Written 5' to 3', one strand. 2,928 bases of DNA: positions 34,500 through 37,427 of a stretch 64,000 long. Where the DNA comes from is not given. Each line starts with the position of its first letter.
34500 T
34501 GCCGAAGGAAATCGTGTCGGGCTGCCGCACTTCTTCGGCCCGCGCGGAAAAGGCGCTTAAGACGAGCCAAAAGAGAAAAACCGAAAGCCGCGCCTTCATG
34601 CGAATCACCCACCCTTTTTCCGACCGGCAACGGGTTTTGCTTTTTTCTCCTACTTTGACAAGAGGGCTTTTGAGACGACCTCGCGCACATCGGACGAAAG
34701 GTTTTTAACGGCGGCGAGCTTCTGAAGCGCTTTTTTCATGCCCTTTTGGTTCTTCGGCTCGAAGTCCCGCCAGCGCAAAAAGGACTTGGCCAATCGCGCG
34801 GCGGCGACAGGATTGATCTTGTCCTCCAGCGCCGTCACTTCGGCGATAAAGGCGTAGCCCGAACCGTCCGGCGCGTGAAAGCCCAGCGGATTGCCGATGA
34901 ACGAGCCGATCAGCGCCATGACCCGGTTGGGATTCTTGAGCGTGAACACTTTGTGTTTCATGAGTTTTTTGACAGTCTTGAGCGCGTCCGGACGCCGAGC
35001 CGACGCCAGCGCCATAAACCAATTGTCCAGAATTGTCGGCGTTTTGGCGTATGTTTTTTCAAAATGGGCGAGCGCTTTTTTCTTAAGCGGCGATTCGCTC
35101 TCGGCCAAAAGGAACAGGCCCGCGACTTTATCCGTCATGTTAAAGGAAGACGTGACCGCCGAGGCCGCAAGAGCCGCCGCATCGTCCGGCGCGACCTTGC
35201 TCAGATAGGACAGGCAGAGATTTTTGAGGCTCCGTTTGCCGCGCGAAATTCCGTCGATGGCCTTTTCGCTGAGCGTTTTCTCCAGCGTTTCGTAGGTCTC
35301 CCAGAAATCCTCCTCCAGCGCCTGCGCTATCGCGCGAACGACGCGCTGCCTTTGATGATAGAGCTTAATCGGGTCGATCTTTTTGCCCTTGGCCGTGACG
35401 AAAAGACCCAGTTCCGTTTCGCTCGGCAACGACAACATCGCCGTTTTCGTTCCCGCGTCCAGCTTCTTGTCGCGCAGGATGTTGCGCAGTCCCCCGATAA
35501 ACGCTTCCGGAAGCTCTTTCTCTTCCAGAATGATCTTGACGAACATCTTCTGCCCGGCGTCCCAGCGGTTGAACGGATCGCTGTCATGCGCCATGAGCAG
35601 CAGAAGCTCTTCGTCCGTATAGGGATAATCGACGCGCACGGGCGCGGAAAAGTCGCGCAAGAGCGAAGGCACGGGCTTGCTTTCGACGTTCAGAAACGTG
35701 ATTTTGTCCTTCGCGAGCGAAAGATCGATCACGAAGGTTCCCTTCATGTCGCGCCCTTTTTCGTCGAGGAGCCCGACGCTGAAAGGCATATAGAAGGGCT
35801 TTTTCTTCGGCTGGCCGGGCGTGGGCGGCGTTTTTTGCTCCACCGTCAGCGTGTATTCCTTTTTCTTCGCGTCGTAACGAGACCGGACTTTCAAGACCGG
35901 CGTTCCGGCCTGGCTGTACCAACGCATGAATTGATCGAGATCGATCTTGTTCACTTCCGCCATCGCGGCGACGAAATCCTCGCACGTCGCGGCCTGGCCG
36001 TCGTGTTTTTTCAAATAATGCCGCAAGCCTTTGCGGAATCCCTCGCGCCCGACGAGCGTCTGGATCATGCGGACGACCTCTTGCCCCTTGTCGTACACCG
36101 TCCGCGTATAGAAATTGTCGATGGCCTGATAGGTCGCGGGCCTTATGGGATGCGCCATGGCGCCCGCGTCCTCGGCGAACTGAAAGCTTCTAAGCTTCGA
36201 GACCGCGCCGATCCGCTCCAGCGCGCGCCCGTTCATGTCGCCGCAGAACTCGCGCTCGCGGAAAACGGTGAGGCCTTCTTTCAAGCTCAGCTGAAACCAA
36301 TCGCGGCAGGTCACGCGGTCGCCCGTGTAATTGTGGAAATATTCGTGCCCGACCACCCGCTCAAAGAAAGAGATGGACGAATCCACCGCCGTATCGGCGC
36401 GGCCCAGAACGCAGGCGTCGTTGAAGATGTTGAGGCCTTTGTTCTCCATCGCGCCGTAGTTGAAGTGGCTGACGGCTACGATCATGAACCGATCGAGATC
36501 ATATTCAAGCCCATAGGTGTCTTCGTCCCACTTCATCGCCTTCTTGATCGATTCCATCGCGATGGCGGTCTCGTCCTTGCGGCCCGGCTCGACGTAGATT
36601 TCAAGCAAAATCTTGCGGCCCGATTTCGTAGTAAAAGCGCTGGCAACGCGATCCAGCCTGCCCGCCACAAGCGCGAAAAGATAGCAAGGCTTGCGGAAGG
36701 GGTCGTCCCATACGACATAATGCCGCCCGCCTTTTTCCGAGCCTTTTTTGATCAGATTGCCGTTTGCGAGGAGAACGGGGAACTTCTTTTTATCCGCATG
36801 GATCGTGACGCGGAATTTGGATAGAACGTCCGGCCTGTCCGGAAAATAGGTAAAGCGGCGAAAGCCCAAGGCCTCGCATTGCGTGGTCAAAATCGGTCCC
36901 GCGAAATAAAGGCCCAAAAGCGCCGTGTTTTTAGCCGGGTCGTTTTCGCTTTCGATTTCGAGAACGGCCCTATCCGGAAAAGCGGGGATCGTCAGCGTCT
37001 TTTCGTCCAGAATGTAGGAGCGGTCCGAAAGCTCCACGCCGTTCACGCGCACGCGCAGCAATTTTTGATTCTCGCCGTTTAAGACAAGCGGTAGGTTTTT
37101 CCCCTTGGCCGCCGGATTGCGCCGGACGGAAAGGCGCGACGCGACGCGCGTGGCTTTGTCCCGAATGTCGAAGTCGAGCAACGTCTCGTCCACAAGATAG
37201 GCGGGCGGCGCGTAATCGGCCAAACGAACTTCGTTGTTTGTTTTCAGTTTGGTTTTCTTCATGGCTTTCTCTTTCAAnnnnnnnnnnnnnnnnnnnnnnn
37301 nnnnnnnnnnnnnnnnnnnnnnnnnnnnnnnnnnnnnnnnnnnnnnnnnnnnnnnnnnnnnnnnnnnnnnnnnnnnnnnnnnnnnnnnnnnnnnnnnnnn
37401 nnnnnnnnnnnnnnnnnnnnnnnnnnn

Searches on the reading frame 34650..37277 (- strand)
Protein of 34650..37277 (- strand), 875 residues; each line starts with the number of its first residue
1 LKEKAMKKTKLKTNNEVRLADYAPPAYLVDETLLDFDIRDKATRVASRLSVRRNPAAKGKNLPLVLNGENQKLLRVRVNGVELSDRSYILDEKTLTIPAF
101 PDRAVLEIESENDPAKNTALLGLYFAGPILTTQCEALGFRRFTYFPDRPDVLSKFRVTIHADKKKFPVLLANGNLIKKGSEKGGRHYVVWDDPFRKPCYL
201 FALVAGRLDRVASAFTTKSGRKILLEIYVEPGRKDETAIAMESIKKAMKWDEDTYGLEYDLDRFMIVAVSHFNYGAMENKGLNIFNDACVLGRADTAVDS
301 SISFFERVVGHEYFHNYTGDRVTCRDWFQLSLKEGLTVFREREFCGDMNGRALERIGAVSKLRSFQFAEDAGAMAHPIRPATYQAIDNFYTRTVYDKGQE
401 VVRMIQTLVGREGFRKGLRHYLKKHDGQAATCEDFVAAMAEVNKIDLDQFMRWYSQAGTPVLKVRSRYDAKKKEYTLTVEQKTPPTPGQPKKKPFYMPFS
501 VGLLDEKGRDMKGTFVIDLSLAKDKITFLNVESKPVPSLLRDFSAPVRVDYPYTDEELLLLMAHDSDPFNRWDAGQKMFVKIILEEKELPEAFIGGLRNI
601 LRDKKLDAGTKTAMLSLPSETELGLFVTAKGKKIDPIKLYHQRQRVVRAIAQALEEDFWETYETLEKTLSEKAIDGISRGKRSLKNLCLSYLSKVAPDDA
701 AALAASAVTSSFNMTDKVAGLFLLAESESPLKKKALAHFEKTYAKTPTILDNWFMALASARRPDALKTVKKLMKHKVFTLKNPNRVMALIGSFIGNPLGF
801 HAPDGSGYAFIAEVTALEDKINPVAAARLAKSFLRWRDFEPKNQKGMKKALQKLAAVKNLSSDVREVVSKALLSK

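Call 41: search_protein_families(library=pfam, proteins=[window:34650-37277:-], max_evalue=0.00001)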
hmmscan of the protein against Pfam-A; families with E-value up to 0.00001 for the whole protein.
window:34650-37277:- (875 aa): 4 families
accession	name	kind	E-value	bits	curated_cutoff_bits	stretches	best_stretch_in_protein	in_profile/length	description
PF17432.8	DUF3458_C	-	1.1e-99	334.3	24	1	555-872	1-319/320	Domain of unknown function (DUF3458_C) ARM repeats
PF01433.26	Peptidase_M1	-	1.5e-54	185.3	27.7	1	240-453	2-217/218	Peptidase family M1 domain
PF11940.14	DUF3458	-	1.6e-31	109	28.6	1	458-551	1-94/95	Domain of unknown function (DUF3458) Ig-like fold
PF17900.6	Peptidase_M1_N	-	5.4e-12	46.6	25.8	1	128-200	116-186/186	Peptidase M1 N-terminal domain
